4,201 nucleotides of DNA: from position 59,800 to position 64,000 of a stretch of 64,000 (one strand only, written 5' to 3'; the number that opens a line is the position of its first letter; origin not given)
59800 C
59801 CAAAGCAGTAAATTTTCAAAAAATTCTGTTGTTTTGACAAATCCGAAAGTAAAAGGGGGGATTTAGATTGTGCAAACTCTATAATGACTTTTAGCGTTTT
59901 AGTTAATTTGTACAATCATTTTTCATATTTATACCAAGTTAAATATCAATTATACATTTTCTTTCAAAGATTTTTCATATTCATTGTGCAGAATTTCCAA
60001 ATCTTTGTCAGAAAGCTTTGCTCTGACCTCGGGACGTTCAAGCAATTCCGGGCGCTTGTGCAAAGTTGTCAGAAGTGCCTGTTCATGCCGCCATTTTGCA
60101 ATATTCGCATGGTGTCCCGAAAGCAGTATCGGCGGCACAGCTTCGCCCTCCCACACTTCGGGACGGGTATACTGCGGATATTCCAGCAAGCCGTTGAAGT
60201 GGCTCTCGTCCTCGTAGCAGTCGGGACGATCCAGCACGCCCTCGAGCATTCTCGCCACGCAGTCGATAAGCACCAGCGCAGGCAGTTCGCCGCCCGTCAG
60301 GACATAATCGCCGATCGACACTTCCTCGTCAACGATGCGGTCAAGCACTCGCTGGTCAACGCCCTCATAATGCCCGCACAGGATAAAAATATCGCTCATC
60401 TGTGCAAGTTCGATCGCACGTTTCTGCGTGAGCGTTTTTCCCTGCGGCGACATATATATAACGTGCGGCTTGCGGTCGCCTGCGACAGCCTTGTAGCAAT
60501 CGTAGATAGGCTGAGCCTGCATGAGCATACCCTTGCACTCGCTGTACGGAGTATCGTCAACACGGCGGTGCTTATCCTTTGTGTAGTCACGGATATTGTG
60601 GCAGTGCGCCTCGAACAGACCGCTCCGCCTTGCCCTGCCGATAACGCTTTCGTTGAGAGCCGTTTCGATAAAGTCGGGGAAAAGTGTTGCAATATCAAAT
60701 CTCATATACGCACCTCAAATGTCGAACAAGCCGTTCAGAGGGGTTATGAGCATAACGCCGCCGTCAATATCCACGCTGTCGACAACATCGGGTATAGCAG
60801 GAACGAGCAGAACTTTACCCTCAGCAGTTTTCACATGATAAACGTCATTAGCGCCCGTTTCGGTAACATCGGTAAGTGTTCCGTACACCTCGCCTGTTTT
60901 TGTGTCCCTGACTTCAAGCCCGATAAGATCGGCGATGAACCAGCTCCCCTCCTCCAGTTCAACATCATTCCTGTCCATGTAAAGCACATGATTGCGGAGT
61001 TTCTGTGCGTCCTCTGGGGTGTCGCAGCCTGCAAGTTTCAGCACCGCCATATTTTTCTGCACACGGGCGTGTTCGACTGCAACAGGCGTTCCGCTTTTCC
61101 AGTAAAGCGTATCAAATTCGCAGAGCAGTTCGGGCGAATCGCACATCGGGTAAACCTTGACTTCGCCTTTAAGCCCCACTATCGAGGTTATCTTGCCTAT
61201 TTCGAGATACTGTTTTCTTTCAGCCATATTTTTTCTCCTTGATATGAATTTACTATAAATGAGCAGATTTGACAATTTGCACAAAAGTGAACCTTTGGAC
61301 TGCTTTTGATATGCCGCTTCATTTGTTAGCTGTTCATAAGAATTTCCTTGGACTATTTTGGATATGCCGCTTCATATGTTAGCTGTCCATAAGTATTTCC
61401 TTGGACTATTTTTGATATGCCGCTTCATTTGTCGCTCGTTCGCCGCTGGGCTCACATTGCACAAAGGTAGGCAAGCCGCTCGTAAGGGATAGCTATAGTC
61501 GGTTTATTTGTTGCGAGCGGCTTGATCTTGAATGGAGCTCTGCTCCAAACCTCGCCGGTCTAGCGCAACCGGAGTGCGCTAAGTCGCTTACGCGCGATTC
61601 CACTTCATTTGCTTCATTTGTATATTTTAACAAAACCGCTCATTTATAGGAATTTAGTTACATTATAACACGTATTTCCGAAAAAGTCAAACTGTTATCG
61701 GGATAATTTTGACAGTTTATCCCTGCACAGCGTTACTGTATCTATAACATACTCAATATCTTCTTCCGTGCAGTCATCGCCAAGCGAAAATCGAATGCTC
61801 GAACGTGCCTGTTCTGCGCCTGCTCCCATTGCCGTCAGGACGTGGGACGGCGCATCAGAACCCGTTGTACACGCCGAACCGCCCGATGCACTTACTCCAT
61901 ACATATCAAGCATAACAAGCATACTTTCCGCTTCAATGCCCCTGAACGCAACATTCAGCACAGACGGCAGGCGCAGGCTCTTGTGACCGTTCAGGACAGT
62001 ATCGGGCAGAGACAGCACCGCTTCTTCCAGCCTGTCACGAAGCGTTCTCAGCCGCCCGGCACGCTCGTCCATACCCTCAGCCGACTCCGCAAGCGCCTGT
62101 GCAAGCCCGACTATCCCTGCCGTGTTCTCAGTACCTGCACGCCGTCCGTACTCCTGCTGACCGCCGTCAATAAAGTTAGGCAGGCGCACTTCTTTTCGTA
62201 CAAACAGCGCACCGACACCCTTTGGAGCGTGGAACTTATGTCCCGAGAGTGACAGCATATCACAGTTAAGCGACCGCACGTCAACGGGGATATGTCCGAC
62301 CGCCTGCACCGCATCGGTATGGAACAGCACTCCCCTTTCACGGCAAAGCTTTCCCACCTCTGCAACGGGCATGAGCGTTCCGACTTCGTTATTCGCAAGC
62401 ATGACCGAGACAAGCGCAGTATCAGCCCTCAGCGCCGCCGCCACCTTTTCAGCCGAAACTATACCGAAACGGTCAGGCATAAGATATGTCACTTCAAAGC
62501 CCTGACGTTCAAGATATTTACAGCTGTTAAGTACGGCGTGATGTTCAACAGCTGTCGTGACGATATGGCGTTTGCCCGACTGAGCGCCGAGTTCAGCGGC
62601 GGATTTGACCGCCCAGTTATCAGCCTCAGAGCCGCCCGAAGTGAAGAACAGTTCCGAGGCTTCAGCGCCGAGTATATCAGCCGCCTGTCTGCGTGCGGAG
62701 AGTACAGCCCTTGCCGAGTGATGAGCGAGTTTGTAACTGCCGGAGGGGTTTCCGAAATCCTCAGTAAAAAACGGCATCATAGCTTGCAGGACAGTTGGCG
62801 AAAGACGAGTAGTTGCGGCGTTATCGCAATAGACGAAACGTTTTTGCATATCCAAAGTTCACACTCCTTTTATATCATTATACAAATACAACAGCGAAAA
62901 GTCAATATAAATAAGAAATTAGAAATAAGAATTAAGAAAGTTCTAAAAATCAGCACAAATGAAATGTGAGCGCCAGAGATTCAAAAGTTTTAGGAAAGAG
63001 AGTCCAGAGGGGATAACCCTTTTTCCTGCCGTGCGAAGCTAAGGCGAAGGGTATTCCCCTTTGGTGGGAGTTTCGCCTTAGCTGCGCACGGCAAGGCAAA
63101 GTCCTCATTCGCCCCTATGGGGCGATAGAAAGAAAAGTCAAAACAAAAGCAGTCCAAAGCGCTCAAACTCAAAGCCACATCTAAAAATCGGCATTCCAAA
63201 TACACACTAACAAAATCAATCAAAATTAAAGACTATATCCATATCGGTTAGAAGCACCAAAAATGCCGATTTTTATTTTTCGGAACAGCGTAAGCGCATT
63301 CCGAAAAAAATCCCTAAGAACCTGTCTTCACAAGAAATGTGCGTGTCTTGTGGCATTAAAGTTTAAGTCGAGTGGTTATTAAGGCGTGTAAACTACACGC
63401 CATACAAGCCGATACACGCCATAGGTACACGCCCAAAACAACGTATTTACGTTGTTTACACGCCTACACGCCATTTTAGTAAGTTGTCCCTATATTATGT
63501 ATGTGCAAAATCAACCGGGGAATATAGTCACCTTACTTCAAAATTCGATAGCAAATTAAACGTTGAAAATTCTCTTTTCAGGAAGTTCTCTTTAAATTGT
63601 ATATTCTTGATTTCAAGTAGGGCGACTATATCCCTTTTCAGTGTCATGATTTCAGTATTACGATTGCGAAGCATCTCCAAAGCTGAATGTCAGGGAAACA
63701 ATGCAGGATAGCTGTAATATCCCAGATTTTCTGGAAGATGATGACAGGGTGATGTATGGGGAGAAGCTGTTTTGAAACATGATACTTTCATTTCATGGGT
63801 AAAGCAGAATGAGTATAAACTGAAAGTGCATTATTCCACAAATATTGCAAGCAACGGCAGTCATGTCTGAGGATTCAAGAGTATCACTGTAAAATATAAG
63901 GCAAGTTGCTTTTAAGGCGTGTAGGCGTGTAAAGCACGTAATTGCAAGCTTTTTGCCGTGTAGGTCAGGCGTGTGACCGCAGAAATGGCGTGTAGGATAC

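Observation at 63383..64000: Mirror-symmetric arms each carrying five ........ 8-mers at identical offsets around a 443-bp AT-rich core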

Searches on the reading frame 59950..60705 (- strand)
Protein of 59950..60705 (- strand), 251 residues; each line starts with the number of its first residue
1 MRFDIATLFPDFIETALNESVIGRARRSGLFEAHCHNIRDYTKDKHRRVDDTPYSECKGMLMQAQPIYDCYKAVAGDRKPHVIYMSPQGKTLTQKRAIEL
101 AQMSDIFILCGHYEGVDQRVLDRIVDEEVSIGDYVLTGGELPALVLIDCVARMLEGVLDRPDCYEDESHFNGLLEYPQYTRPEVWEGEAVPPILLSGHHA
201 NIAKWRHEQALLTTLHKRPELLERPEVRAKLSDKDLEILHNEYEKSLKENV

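Call 13: find_encoding_contigs(protein=window:59950-60705:-, flank=10000, max_places=10)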
Protein window:59950-60705:- (251 aa): no gene with exactly this product is on record in the collection.

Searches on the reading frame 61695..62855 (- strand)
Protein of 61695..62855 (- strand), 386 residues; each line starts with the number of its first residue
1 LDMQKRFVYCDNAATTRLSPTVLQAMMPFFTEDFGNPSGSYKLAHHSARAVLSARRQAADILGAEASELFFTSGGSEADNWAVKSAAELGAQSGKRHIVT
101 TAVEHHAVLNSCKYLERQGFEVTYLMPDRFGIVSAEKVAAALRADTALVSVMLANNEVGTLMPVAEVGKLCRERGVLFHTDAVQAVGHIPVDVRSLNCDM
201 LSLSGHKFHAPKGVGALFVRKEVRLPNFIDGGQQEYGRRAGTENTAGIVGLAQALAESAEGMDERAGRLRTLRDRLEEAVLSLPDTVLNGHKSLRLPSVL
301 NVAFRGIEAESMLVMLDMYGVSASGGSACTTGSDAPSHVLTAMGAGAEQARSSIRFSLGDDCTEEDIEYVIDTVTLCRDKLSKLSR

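Call 5: find_encoding_contigs(protein=window:61695-62849:-, flank=10000, max_places=10)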
Protein window:61695-62849:- (384 aa): no gene with exactly this product is on record in the collection.

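Call 6: find_encoding_contigs(protein=window:61695-62855:-, flank=10000, max_places=10)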
Protein window:61695-62855:- (386 aa): no gene with exactly this product is on record in the collection.

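Call 22: find_homologous_proteins(query=window:61695-62849:-, max_evalue=1e-100)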
Query window:61695-62849:- (384 aa): 5131 proteins with E <= 1e-100 among 8000 candidates; the best 120 are listed.
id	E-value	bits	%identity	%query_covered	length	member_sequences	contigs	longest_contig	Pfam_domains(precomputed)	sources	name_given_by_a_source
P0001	1.7e-249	844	100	100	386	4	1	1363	PF00266.26,PF01212.28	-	-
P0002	2.5e-243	824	98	100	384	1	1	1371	PF00266.26,PF01212.28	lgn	-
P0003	3.5e-173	593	72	97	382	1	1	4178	PF00266.26,PF01212.28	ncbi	-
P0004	6.0e-170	583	71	97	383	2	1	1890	PF00266.26,PF01212.28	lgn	-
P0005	7.3e-157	540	64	100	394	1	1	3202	PF00266.26,PF01212.28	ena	-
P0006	3.1e-156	538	63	100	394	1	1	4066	PF00266.26,PF01212.28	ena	-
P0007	1.1e-151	523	60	100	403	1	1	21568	PF00266.26,PF01212.28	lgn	-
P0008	1.7e-151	522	63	100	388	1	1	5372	PF00266.26,PF01212.28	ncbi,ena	-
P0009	2.1e-151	522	63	100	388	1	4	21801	PF00266.26,PF01212.28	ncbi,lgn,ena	-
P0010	6.5e-151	520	63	100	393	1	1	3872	PF00266.26,PF01212.28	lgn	-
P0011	2.2e-150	518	62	100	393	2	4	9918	PF00266.26,PF01212.28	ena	-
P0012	2.6e-150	518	62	100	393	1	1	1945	PF00266.26,PF01212.28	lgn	-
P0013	2.7e-150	518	61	100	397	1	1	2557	PF00266.26,PF01212.28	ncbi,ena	-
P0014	1.2e-148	513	58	100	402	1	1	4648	PF00266.26,PF01212.28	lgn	-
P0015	9.3e-148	510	60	100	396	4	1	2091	PF00266.26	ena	-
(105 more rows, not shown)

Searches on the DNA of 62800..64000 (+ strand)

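Call 12: search_rna_families(source=window, start=62800, end=64000, threshold=evalue, max_evalue=1)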
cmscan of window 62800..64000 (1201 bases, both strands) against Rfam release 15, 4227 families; matches with E-value up to 1: 3.
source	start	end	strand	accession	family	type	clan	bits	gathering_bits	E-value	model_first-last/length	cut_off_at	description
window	63519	63634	-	RF03940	MIR9563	Gene; miRNA;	-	27.8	90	0.008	1-127/127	no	MIR9563 microRNA precursor family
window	63023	63096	-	RF03454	mir-1267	Gene; miRNA;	-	23.8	70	0.046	1-78/78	no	mir-1267 microRNA precursor family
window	62990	63054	+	RF02937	Clostridiales-2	Gene; sRNA;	-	17.2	58.6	0.5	1-82/82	no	Clostridiales-2 RNA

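Call 56: search_dna_similar(query=window:63340-64000:+, collection=plasmids, mode=distant, max_rows=15)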
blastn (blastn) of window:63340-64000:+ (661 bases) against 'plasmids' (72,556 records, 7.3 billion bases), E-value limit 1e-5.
Records with a match: 1; places in all: 1; records where one place covers at least 80% of the query: 0.
Best place of each record, by identity: 80-90% 1.
By first word of the organism name: Ruminococcus 1.
By predicted mobility (MOB-suite, as given by PLSDB): conjugative 1.
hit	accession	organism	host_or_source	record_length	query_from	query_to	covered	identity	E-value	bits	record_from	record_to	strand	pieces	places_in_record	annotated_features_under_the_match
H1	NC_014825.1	Ruminococcus albus 7 = DSM 20455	-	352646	339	431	14%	83.9%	3e-18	101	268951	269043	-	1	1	phage/plasmid primase, P4 family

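Call 57: search_dna_similar(query=window:63340-64000:+, collection=phages, mode=distant, max_rows=15)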
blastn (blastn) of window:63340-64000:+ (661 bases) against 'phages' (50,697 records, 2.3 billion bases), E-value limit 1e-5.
No match.

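Call 58: get_annotated_region(hit=H1, flank=6000)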
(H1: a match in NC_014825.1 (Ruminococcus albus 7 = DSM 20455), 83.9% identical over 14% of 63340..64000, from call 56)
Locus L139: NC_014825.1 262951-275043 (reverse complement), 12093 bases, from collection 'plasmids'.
description: Ruminococcus albus 7 = DSM 20455 plasmid pRUMAL02, complete sequence
organism: Ruminococcus albus 7 = DSM 20455 (NCBI taxid 697329)
taxonomy: Bacteria; Bacillota; Clostridia; Eubacteriales; Oscillospiraceae; Ruminococcus; Ruminococcus albus; Ruminococcus albus 7 = DSM 20455
host: -; source: -; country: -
typing (MOB-suite, as given by PLSDB): conjugative; replicon rep_cluster_1045; relaxase MOBP; mating-pair formation MPF_T
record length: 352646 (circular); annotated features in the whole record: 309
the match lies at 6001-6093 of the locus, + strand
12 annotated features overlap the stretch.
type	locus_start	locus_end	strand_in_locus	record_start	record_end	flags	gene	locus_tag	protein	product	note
CDS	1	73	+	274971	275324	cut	mobC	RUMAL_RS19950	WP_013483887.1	plasmid mobilization relaxosome protein MobC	-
CDS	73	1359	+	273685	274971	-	-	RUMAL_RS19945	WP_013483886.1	relaxase/mobilization nuclease domain-containing protein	-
CDS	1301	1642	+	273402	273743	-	-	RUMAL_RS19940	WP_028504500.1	hypothetical protein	-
CDS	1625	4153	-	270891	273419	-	-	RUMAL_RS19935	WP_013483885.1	hypothetical protein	-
CDS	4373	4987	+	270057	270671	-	-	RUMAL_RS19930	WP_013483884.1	CHC2 zinc finger domain-containing protein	GO:0006260 - DNA replication [Evidence IEA]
CDS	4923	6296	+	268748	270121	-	-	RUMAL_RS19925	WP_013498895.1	phage/plasmid primase, P4 family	GO:0006260 - DNA replication [Evidence IEA]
CDS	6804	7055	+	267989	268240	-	-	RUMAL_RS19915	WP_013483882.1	hypothetical protein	-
CDS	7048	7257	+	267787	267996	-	-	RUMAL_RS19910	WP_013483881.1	hypothetical protein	-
CDS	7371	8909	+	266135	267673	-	-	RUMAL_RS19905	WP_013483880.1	recombinase family protein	GO:0006310 - DNA recombination [Evidence IEA]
CDS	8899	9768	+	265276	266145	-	-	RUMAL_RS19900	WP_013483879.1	recombinase family protein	-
CDS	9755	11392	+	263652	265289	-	-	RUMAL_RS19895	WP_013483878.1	recombinase family protein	GO:0006310 - DNA recombination [Evidence IEA]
CDS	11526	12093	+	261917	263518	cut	-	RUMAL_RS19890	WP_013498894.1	AAA family ATPase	-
